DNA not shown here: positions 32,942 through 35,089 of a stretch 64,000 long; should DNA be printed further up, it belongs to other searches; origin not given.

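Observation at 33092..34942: Unusual domain fusion: NAD(P)-dependent ketopantoate-reductase-like domain joined to an HgdC-type electron-transfer ATPase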

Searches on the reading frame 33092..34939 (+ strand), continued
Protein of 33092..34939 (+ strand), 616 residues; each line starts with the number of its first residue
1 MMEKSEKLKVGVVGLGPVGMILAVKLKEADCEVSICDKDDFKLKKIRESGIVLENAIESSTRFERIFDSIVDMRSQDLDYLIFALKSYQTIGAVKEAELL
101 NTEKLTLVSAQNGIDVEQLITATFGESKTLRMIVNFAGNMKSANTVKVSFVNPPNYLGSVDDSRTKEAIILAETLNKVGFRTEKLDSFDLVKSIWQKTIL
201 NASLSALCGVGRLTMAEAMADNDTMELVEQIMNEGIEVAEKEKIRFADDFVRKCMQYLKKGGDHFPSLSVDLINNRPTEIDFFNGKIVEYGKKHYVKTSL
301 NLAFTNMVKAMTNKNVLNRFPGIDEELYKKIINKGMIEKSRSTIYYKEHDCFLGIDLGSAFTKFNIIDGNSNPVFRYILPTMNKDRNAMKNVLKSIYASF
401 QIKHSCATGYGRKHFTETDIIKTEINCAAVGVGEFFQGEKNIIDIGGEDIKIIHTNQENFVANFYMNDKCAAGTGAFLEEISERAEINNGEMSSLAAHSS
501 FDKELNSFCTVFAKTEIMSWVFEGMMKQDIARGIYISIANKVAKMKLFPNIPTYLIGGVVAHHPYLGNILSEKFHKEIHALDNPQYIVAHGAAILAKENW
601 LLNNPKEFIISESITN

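Call 58: search_protein_families(library=pfam, proteins=[L053:469-3558:-, L053:3574-4641:-, L053:4653-5975:-, L053:7883-8365:+, L053:8436-9362:+, L053:14076-14561:+, L053:14938-16665:+, L053:16777-17610:+, L053:17588-19630:+, L053:19651-20718:+], max_evalue=0.00001)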
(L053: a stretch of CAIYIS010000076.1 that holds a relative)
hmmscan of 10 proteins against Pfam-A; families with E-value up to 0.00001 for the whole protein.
L053:469-3558:- (1029 aa): 3 families
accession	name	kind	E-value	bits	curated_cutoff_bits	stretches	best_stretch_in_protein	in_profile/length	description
PF00873.25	ACR_tran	-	3.9e-244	813.2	28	1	3-1018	2-1020/1021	AcrB/AcrD/AcrF family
PF03176.21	MMPL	-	9.9e-13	48.2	20.5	1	337-494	149-307/333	MMPL family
PF02355.23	SecD_SecF_C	-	3.6e-08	33.5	20.5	1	329-473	29-175/189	Protein export membrane protein SecD/SecF, C-terminal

L053:3574-4641:- (355 aa): 2 families
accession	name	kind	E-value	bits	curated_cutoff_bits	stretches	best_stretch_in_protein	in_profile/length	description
PF16576.10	HlyD_D23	-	1.3e-17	64.2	30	1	71-273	16-213/214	Barrel-sandwich domain of CusB or HlyD membrane-fusion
PF13437.12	HlyD_3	-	1.3e-16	61.6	22.2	1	171-264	2-97/106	HlyD family secretion protein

L053:4653-5975:- (440 aa): 1 family
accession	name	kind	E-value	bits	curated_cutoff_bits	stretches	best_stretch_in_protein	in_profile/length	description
PF02321.23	OEP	-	4.2e-42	144.5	22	2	275-434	31-187/187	Outer membrane efflux protein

L053:7883-8365:+ (161 aa): 0 families

L053:8436-9362:+ (309 aa): 0 families

L053:14076-14561:+ (162 aa): 0 families

L053:14938-16665:+ (576 aa): 0 families

L053:16777-17610:+ (278 aa): 1 family
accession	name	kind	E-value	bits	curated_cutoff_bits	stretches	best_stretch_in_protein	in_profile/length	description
PF03793.24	PASTA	-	8.6e-24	83.7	23.2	1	45-107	1-63/64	PASTA domain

L053:17588-19630:+ (681 aa): 1 family
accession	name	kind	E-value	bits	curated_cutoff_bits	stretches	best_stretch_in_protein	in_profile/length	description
PF18962.6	Por_Secre_tail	-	2.7e-19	69.7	27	1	605-678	1-74/75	Secretion system C-terminal sorting domain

L053:19651-20718:+ (356 aa): 2 families
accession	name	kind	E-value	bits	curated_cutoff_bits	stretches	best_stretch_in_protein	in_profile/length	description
PF00849.27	PseudoU_synth_2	-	6.3e-32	111.3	26.8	1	106-271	1-152/152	RNA pseudouridylate synthase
PF01479.30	S4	-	4.9e-11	42.6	22.8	1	33-78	2-48/48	S4 domain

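Call 63: find_encoding_contigs(protein=window:33092-34939:+, flank=3000, max_places=10)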
Protein window:33092-34939:+ (616 aa): 8 contigs read that carry it; 3 places shown.
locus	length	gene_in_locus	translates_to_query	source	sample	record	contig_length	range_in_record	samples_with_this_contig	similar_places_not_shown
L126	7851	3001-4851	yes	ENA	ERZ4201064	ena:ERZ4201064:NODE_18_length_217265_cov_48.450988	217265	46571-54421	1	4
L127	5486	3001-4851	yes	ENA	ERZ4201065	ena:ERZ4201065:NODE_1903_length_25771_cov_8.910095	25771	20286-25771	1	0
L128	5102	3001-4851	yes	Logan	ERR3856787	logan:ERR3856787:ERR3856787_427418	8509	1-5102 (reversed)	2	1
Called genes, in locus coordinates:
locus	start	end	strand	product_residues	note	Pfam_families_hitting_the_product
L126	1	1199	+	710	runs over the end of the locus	PF02629:CoA_binding, PF13380:CoA_binding_2, PF13607:Succ_CoA_lig, PF19045:Ligase_CoA_2 (weak), PF13549:ATP-grasp_5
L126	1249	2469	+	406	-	PF06050:HGD-D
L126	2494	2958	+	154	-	-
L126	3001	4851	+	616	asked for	PF02558:ApbA, PF08546:ApbA_C, PF01869:BcrAD_BadFG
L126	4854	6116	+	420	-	PF00108:Thiolase_N, PF02803:Thiolase_C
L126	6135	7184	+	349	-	PF08240:ADH_N, PF00107:ADH_zinc_N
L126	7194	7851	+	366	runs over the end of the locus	PF00378:ECH_1, PF16113:ECH_2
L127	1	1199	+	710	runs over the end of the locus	PF02629:CoA_binding, PF13380:CoA_binding_2, PF13607:Succ_CoA_lig, PF19045:Ligase_CoA_2 (weak), PF13549:ATP-grasp_5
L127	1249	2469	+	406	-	PF06050:HGD-D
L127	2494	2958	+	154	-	-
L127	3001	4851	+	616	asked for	PF02558:ApbA, PF08546:ApbA_C, PF01869:BcrAD_BadFG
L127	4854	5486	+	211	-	?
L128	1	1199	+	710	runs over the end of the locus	PF02629:CoA_binding, PF13380:CoA_binding_2, PF13607:Succ_CoA_lig, PF19045:Ligase_CoA_2 (weak), PF13549:ATP-grasp_5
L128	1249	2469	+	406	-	PF06050:HGD-D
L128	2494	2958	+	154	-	-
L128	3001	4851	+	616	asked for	PF02558:ApbA, PF08546:ApbA_C, PF01869:BcrAD_BadFG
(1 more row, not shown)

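Call 82: list_cluster_members(proteins=[P0125, P0126, P0465, P0122, P0124, P0145, L108:9947-10912:+, L108:15172-15933:+])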
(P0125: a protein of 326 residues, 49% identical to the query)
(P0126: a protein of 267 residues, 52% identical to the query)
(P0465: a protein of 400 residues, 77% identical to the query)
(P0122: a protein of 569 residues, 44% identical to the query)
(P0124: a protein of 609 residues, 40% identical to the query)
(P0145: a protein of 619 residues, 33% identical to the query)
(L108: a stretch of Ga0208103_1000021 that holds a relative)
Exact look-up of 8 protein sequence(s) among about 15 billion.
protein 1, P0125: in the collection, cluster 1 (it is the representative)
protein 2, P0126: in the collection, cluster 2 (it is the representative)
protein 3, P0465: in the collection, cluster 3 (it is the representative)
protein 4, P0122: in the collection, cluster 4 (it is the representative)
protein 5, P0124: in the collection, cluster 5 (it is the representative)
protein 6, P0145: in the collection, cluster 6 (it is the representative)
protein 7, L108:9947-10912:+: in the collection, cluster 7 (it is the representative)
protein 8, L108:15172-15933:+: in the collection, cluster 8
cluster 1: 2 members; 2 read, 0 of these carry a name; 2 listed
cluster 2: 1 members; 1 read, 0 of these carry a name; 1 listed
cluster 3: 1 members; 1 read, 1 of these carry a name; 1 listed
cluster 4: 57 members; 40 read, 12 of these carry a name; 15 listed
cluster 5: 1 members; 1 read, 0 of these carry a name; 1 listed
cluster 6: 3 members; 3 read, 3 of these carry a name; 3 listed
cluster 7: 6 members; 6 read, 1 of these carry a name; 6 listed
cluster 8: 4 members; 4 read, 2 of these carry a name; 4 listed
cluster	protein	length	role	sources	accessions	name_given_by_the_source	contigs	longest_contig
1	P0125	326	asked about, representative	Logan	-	-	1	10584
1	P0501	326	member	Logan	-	-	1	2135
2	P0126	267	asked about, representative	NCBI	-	-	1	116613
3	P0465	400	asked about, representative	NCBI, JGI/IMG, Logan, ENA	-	benzoyl-CoA reductase/2-hydroxyglutaryl-CoA dehydratase subunit BcrC/BadD/HgdB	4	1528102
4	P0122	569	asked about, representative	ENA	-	-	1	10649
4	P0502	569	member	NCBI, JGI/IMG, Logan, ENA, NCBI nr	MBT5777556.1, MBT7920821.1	MAG: 2-dehydropantoate 2-reductase [Candidatus Marinimicrobia bacterium] | 2-dehydropantoate 2-reductase [Candidatus Neomarinimicrobiota bacterium]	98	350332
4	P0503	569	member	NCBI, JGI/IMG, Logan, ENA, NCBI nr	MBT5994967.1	MAG: 2-dehydropantoate 2-reductase [Candidatus Marinimicrobia bacterium] | 2-dehydropantoate 2-reductase | 2-dehydropantoate 2-reductase [Candidatus Neomarinimicrobiota bacterium]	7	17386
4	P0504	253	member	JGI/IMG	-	predicted CoA-substrate-specific enzyme activase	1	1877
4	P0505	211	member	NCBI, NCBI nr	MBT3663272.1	MAG: 2-hydroxyglutaryl-CoA dehydratase, partial [Candidatus Marinimicrobia bacterium] | 2-hydroxyglutaryl-CoA dehydratase [Candidatus Neomarinimicrobiota bacterium]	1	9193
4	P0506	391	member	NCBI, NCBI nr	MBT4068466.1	MAG: hypothetical protein HOE77_07180, partial [Candidatus Marinimicrobia bacterium] | hypothetical protein [Candidatus Neomarinimicrobiota bacterium]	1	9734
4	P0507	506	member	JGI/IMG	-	2-dehydropantoate 2-reductase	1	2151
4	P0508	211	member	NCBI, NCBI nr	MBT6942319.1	MAG: 2-hydroxyglutaryl-CoA dehydratase, partial [Candidatus Marinimicrobia bacterium] | 2-hydroxyglutaryl-CoA dehydratase [Candidatus Neomarinimicrobiota bacterium]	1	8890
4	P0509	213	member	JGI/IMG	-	predicted CoA-substrate-specific enzyme activase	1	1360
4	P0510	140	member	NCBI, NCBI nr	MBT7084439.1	MAG: hypothetical protein HN927_09350, partial [Candidatus Marinimicrobia bacterium] | hypothetical protein [Candidatus Neomarinimicrobiota bacterium]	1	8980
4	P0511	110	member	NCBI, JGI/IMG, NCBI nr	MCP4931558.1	MAG: hypothetical protein GY912_06220 [Candidatus Marinimicrobia bacterium] | hypothetical protein [Candidatus Neomarinimicrobiota bacterium]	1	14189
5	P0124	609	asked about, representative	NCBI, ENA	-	-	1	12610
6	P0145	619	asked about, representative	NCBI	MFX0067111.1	MAG: 2-dehydropantoate 2-reductase [Candidatus Hermodarchaeota archaeon]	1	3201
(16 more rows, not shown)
